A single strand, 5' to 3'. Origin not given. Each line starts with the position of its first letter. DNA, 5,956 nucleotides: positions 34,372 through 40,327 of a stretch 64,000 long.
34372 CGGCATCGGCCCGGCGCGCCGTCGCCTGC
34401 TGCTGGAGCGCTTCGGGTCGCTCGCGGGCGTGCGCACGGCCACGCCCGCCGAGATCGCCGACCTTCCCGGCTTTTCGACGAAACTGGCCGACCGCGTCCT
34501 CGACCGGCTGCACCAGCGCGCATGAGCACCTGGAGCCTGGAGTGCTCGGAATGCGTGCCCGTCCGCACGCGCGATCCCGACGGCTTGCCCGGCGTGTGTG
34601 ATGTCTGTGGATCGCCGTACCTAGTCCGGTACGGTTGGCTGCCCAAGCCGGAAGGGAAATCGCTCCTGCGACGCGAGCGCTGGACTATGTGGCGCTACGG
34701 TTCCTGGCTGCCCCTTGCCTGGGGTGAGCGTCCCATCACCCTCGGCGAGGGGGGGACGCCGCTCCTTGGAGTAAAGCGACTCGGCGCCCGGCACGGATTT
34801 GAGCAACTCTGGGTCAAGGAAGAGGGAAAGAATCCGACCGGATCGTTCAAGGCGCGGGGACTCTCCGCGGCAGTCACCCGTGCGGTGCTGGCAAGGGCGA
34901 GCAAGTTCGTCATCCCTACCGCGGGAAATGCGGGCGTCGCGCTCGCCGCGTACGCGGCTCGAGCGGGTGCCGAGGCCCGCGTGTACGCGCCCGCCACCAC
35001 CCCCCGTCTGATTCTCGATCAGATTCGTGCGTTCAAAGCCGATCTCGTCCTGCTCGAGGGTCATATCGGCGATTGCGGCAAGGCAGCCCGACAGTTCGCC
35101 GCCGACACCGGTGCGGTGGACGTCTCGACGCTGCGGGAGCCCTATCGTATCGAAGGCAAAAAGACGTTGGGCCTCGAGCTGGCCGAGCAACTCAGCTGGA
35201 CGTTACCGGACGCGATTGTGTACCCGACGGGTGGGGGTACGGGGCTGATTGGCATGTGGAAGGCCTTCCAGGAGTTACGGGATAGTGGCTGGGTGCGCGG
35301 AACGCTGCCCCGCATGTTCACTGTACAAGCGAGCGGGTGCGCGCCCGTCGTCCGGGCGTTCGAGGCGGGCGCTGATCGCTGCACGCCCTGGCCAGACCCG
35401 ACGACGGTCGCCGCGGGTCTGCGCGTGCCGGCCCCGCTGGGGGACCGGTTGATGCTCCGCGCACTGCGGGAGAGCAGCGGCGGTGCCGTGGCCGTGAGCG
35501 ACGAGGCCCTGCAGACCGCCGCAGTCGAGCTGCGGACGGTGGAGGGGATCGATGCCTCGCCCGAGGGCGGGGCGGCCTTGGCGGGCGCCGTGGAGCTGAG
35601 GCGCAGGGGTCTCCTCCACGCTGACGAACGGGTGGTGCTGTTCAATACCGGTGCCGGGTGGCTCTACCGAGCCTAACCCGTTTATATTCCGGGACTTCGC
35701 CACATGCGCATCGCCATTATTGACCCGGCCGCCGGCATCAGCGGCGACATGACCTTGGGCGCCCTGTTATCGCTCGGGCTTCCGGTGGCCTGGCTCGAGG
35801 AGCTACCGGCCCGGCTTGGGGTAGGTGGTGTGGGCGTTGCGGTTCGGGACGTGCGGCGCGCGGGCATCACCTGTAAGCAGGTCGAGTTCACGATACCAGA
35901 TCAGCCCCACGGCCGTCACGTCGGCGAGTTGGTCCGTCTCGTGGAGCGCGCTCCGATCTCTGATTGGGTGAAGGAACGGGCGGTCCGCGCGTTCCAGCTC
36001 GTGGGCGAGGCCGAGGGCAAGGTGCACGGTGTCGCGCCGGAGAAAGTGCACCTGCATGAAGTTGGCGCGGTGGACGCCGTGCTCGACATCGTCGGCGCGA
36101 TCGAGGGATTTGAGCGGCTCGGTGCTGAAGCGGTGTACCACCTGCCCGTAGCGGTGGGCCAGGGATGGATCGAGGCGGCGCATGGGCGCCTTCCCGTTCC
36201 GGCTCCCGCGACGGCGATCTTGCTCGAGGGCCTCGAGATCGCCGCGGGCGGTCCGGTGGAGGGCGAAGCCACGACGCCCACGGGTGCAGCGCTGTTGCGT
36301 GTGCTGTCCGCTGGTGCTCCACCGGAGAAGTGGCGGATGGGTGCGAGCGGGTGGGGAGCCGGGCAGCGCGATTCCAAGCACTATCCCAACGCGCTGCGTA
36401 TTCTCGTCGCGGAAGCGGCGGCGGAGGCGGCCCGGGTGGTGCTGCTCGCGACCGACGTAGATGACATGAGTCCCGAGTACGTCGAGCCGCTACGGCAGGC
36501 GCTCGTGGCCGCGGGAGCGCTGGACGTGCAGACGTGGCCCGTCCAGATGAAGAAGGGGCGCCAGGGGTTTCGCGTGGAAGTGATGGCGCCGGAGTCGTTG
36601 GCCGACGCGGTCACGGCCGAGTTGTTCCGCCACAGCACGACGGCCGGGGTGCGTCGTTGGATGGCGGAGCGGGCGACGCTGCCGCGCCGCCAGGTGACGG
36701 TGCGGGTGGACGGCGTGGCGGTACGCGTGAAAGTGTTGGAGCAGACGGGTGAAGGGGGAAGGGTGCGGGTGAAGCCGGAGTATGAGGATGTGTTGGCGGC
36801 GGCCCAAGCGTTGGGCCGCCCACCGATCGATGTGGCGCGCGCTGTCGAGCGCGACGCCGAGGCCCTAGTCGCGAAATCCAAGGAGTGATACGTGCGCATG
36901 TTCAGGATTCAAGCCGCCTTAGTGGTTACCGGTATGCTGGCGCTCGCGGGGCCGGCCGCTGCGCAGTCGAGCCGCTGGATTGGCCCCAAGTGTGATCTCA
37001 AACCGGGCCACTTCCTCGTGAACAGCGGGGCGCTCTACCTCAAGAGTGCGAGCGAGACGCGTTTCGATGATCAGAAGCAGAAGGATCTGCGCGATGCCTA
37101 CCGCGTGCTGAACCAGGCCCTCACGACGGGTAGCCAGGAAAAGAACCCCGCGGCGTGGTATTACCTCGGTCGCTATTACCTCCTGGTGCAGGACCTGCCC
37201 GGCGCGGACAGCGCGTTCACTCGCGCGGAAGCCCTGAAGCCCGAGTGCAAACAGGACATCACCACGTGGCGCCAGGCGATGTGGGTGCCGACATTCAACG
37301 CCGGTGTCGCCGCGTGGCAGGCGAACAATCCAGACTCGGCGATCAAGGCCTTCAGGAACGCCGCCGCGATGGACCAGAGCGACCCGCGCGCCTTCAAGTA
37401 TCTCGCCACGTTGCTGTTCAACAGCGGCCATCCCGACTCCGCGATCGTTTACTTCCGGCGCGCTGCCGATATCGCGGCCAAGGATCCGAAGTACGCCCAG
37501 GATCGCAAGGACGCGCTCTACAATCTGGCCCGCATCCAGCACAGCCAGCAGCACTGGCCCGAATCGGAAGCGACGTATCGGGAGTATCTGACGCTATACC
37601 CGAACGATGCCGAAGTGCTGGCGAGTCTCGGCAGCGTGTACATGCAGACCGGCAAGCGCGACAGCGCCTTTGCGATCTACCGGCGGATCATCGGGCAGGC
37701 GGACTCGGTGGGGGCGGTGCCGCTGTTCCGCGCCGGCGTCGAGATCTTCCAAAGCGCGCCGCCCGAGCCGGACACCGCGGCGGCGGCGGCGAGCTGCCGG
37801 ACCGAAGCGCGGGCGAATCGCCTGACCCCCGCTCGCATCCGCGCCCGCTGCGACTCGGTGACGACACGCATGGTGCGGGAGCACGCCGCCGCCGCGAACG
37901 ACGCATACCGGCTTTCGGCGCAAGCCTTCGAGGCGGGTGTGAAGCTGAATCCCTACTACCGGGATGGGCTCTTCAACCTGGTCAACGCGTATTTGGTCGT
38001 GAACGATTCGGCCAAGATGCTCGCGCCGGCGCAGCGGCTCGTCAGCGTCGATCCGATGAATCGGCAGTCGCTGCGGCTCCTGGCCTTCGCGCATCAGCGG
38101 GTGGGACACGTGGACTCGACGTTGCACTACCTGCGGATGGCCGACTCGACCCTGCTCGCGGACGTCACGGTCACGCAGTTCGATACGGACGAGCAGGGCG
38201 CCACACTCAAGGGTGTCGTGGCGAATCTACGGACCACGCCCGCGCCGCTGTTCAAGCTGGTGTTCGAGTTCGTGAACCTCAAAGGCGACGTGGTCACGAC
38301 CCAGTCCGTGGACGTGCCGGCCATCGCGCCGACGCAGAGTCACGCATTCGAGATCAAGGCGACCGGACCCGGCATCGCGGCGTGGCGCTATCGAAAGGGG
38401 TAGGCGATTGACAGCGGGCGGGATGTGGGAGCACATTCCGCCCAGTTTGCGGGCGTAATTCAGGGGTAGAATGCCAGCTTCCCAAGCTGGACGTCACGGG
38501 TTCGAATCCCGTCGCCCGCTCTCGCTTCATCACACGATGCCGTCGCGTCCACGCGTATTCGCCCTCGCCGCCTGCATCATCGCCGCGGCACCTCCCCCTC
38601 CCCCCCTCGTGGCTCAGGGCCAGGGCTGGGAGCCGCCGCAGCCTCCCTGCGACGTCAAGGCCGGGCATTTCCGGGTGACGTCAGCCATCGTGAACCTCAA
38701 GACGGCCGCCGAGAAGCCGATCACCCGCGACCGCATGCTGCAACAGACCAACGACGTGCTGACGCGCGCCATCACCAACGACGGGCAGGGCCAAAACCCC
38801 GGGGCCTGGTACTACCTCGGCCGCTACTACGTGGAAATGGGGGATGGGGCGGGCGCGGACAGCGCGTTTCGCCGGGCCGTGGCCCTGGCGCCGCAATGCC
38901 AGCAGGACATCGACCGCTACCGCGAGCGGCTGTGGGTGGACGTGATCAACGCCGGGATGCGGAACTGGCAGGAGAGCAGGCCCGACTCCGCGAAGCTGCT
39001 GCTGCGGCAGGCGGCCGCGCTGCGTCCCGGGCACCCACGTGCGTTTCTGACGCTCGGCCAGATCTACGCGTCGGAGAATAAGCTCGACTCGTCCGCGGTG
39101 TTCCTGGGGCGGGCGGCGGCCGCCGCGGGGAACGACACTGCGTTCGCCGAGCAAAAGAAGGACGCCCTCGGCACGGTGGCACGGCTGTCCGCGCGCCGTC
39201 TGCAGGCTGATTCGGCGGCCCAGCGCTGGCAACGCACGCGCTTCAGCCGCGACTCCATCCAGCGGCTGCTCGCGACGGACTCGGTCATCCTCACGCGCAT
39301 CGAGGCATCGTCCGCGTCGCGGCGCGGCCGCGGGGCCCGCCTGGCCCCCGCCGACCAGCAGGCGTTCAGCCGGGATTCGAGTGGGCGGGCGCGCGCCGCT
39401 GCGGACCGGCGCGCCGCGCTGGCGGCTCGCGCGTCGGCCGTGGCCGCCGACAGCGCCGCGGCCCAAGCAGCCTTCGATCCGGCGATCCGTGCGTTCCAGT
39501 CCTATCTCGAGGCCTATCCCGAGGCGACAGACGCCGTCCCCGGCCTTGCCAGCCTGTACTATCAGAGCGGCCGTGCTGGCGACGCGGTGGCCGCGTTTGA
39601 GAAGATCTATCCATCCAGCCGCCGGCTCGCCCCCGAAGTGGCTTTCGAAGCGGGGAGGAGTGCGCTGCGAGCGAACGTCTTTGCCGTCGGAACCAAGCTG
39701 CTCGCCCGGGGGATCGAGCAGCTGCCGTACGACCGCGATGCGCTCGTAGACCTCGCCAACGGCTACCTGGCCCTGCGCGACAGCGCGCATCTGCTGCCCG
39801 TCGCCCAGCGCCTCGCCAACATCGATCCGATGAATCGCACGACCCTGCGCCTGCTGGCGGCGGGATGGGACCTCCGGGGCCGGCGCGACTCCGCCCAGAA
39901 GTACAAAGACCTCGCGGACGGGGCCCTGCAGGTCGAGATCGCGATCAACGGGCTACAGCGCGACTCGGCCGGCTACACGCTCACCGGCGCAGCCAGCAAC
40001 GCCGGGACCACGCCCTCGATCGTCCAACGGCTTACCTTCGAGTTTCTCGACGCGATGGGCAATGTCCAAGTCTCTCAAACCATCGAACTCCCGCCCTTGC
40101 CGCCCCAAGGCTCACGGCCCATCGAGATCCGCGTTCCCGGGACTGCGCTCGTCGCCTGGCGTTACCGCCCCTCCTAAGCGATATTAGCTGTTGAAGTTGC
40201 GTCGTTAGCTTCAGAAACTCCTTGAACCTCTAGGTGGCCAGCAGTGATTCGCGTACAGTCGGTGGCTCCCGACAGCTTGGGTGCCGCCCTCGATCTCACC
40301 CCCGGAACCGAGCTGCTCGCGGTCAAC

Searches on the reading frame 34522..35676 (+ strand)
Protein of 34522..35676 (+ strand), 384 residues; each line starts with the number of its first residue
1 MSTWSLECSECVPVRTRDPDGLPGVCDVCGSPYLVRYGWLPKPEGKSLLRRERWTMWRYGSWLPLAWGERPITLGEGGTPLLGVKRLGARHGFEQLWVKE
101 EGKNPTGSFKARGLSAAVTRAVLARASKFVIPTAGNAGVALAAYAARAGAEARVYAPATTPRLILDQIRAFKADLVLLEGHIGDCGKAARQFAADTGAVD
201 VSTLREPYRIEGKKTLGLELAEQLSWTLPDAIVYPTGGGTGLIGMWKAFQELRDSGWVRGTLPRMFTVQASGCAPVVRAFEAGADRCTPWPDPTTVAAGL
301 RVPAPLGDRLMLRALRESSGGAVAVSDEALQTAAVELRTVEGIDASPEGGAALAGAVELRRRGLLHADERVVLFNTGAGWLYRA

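Call 9: search_protein_families(library=pfam, proteins=[window:34522-35676:+])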
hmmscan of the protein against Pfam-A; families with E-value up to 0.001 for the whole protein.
window:34522-35676:+ (384 aa): 1 family
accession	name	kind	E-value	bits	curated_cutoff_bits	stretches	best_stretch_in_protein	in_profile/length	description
PF00291.31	PALP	-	4.8e-72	243.2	35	1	72-377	1-295/295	Pyridoxal-phosphate dependent enzyme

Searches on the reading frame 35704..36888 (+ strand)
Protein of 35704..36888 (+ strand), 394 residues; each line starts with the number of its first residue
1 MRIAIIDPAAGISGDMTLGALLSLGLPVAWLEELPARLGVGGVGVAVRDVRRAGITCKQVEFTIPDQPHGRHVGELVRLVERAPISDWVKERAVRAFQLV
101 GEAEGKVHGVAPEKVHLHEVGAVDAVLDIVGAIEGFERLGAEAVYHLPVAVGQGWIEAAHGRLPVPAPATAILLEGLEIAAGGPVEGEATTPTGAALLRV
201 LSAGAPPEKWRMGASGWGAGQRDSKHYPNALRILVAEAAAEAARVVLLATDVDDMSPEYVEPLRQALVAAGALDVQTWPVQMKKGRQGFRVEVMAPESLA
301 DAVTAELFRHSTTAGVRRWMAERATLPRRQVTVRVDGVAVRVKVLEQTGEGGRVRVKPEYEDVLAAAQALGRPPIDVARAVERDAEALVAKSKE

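Call 9: search_protein_families(library=pfam, proteins=[window:35704-36888:+])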
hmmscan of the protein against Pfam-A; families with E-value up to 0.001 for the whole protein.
window:35704-36888:+ (394 aa): 1 family
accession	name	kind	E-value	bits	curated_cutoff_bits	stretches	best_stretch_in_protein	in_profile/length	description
PF01969.22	Ni_insertion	-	1.8e-115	386.6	22.1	1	5-376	2-373/375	Nickel insertion protein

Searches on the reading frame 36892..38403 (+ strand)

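Call 9: search_protein_families(library=pfam, proteins=[window:36892-38403:+])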
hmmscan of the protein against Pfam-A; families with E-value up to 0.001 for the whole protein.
window:36892-38403:+ (503 aa): 16 families
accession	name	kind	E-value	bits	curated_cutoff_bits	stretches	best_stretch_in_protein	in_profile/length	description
PF07719.23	TPR_2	-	3.9e-19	67.6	27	0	207-239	2-34/34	Tetratricopeptide repeat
PF13432.12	TPR_16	-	1.9e-16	60.6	32.7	2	136-199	2-65/65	Tetratricopeptide repeat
PF13428.12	TPR_14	-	3.4e-15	55.5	23.5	0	165-201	1-37/44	Tetratricopeptide repeat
PF14559.12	TPR_19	-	4.4e-15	56.2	25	1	141-202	1-62/68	Tetratricopeptide repeat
PF00515.34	TPR_1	-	5.2e-14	51.8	27.8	0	165-194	1-30/34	Tetratricopeptide repeat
PF23914.1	TPR_CcmH_CycH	-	1.6e-12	48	42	1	61-198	27-154/158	Cytochrome c-type biogenesis protein H TPR domain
PF13181.12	TPR_8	-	1.5e-11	43.9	25.7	0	240-267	1-28/34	Tetratricopeptide repeat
PF13431.12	TPR_17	-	1.7e-11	43.9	24.4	0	229-255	2-28/34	Tetratricopeptide repeat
PF13424.12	TPR_12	-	1.2e-10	41.9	30.1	1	170-237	8-76/77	Tetratricopeptide repeat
PF13176.12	TPR_7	-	1.6e-09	37.5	27.9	0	208-239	1-32/36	Tetratricopeptide repeat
PF12895.13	ANAPC3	-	8.5e-08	32.8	27.2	0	146-231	4-81/82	Anaphase-promoting complex, cyclosome, subunit 3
PF13371.12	TPR_9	-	1.4e-07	31.8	35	0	365-414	3-52/73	Tetratricopeptide repeat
PF13174.12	TPR_6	-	3.7e-07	30.8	26.3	0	207-238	1-32/33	Tetratricopeptide repeat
PF13414.12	TPR_11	-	1.2e-05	25.3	26.8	0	217-254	5-42/42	TPR repeat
PF13374.12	TPR_10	-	0.00015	22.1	27.5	0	241-265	3-27/42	Tetratricopeptide repeat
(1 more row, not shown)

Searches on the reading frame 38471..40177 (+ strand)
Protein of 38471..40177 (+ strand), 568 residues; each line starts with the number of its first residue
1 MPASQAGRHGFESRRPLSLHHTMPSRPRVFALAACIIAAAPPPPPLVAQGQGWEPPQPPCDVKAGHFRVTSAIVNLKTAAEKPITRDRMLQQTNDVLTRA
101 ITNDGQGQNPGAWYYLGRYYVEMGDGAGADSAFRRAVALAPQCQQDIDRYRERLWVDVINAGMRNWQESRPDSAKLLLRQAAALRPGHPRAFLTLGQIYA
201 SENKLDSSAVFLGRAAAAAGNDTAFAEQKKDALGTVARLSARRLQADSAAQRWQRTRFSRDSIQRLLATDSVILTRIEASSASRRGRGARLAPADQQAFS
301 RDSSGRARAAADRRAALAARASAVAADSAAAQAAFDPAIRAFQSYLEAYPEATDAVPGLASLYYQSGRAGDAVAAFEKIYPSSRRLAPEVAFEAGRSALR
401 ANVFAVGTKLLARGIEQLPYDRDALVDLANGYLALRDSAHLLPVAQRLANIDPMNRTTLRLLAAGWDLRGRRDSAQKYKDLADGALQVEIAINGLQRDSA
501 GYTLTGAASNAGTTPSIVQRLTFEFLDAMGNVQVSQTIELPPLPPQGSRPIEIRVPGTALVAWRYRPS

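Call 9: search_protein_families(library=pfam, proteins=[window:38471-40177:+])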
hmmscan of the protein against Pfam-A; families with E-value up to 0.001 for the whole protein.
window:38471-40177:+ (568 aa): 7 families
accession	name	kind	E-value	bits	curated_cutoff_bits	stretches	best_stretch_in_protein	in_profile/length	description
PF14559.12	TPR_19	-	1.5e-12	48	25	1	167-226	3-62/68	Tetratricopeptide repeat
PF13428.12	TPR_14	-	1.3e-08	35.2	23.5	0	110-143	1-34/44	Tetratricopeptide repeat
PF13181.12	TPR_8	-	1.7e-07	31.3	25.7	0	112-142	3-33/34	Tetratricopeptide repeat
PF07719.23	TPR_2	-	2.1e-06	27.9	27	1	111-142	2-33/34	Tetratricopeptide repeat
PF23914.1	TPR_CcmH_CycH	-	2.8e-06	27.7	42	1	106-204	46-136/158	Cytochrome c-type biogenesis protein H TPR domain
PF13432.12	TPR_16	-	3e-05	24.8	32.7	1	325-382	3-60/65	Tetratricopeptide repeat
PF13174.12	TPR_6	-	0.00074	20.4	26.3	0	112-142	2-32/33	Tetratricopeptide repeat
